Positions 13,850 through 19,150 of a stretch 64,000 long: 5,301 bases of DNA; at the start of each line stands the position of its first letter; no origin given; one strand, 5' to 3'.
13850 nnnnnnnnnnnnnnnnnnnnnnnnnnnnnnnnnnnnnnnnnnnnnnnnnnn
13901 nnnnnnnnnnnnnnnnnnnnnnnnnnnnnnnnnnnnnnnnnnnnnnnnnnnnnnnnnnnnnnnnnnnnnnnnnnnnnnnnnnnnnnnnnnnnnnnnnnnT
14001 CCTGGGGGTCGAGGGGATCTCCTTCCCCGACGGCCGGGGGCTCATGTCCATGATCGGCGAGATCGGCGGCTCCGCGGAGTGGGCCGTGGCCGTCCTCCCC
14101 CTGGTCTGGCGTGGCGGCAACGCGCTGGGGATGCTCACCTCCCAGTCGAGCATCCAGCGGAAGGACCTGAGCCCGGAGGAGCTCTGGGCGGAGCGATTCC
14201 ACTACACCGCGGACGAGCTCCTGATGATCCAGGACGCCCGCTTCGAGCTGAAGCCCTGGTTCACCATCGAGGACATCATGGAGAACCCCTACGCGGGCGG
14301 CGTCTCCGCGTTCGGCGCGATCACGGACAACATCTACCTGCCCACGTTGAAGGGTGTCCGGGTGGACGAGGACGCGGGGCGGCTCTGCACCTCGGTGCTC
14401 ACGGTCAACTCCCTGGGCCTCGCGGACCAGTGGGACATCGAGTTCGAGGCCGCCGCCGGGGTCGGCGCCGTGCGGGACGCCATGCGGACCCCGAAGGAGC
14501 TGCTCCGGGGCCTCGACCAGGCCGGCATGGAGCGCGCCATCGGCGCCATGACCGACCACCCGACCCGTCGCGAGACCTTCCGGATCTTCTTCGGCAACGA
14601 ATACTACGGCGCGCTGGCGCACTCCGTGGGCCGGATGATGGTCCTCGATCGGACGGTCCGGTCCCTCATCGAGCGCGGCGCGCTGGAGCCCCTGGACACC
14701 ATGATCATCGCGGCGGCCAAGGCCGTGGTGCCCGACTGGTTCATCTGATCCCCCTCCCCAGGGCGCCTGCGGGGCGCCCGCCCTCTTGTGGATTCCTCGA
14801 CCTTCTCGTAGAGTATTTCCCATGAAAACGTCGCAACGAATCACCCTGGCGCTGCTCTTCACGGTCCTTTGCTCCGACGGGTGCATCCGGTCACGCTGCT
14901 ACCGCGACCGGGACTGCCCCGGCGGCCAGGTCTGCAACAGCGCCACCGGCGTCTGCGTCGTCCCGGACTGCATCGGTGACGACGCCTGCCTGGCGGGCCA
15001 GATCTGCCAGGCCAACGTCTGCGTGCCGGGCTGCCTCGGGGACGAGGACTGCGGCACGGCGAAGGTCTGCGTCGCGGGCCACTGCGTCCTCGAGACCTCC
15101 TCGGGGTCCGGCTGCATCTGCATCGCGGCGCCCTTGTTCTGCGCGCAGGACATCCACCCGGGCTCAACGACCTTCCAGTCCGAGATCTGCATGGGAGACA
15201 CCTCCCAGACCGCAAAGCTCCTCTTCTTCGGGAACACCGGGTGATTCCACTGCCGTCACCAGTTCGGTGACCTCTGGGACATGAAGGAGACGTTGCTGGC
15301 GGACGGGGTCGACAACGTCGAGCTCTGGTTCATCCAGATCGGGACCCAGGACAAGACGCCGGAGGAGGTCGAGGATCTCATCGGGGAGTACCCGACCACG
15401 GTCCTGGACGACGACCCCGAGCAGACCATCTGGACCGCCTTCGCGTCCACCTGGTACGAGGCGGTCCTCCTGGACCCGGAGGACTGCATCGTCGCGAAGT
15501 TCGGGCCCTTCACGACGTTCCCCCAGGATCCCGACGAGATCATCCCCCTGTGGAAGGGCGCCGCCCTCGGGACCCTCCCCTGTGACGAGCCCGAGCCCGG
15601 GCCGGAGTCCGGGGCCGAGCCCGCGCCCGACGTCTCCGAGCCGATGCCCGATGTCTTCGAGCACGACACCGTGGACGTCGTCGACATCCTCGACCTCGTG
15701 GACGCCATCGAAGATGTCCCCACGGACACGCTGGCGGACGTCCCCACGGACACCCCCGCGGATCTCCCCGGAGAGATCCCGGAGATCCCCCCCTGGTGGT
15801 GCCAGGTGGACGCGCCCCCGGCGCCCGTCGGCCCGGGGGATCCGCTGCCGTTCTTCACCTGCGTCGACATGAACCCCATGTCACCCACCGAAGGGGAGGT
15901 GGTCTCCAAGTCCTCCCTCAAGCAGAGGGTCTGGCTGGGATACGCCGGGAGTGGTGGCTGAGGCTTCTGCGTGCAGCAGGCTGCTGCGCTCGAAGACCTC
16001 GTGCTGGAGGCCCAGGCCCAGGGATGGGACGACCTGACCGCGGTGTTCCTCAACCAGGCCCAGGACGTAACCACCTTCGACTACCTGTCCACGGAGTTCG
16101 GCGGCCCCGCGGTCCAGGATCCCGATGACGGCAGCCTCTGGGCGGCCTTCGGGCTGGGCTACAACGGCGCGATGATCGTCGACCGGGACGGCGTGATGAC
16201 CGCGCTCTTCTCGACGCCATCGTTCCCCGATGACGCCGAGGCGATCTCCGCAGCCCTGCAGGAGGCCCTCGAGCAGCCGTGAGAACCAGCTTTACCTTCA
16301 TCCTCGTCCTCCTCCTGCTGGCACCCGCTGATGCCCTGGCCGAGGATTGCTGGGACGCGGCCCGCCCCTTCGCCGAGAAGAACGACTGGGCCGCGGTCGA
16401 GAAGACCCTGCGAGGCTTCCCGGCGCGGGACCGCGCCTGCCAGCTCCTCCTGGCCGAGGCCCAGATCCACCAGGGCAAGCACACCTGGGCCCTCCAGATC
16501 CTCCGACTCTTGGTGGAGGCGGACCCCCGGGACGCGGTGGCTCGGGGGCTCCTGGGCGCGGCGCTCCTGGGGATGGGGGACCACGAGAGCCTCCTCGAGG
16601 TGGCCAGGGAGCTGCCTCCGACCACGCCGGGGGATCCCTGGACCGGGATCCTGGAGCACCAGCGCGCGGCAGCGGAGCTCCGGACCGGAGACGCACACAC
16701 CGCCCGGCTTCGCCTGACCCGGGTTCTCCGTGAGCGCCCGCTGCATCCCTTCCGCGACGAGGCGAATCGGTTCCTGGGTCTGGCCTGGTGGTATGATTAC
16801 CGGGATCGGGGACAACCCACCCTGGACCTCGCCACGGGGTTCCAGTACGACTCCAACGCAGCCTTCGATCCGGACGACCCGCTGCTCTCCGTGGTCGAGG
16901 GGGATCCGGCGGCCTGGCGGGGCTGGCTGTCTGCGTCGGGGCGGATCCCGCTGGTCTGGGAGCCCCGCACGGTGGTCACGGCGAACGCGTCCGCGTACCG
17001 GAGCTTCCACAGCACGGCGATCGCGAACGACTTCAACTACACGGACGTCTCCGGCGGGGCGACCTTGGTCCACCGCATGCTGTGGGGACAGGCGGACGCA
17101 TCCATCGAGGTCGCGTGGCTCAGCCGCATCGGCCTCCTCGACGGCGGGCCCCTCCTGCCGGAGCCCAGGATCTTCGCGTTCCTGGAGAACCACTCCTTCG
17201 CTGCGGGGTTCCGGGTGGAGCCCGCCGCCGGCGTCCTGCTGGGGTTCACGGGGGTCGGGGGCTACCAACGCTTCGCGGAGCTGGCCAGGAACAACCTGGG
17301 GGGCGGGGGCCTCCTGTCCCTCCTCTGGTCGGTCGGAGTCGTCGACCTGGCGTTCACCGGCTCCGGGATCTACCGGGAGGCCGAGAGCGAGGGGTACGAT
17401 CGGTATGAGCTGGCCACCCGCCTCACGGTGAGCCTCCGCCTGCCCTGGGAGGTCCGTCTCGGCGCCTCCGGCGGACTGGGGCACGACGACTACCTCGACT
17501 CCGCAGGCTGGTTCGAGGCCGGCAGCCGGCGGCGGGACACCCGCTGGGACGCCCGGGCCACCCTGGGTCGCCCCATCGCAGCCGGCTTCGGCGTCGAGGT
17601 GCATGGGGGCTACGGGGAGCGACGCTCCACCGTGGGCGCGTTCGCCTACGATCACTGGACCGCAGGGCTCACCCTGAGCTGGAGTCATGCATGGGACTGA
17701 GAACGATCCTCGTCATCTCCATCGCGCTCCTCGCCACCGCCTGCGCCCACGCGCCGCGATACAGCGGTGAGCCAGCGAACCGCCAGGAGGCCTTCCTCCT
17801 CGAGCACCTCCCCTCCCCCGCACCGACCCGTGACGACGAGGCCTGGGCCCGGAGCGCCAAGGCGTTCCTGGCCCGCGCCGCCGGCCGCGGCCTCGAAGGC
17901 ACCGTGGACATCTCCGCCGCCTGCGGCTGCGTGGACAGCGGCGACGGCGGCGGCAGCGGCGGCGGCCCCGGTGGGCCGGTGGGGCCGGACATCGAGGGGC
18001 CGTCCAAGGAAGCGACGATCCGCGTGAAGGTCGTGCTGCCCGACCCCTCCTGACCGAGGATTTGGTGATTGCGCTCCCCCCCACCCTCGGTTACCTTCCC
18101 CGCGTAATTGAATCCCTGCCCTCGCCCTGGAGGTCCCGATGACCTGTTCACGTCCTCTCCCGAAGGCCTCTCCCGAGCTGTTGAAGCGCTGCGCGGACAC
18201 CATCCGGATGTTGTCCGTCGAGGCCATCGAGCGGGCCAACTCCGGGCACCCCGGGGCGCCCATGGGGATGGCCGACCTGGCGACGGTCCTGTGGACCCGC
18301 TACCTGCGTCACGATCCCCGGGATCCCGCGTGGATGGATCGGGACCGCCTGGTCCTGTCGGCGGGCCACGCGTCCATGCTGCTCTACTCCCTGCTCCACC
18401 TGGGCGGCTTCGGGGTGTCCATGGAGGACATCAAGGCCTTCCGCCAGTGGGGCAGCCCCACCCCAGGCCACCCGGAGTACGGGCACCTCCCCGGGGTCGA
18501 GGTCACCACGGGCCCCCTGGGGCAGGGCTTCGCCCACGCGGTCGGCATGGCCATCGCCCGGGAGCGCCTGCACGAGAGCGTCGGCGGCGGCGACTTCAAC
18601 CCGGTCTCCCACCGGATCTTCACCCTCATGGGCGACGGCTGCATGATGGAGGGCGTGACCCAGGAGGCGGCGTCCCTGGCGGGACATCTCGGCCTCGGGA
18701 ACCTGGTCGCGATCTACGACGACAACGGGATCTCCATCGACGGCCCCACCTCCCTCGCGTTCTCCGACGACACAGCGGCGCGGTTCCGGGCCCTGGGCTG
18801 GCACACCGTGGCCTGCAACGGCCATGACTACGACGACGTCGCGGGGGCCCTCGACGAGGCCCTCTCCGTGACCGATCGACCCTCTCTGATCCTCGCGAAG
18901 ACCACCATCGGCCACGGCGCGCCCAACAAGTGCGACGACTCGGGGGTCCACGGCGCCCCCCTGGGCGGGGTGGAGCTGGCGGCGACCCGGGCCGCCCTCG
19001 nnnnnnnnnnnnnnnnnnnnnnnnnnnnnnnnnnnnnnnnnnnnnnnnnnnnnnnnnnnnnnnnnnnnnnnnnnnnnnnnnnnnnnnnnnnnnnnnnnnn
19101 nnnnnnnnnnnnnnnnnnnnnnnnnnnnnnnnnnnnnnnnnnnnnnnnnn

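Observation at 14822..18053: Putative envelope selenoredox operon: Sec-redoxin exported protein, then a TPR/beta-barrel outer-membrane-like protein, then a small lipoprotein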

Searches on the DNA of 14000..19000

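Call 9: search_rna_families(source=window, start=14000, end=19000, threshold=evalue, max_evalue=10)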
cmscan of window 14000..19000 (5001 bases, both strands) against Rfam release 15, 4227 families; matches with E-value up to 10: 3.
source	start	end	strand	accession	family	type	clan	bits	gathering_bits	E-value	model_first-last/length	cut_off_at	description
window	17908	17944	-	RF01862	TB10Cs4H2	Gene; snRNA; snoRNA; HACA-box;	-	24.8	50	0.11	1-67/67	no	Trypanosomatid snoRNA TB10Cs4H2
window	16111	16227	+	RF00065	snoR9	Gene; snRNA; snoRNA; CD-box;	CL00132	14.1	90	7.9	1-128/128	no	Small nucleolar RNA snoR9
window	15025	15139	+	RF02243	Xoo8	Gene; sRNA;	-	13.7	90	1.2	1-323/323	no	Proteobacterial sRNA Xoo8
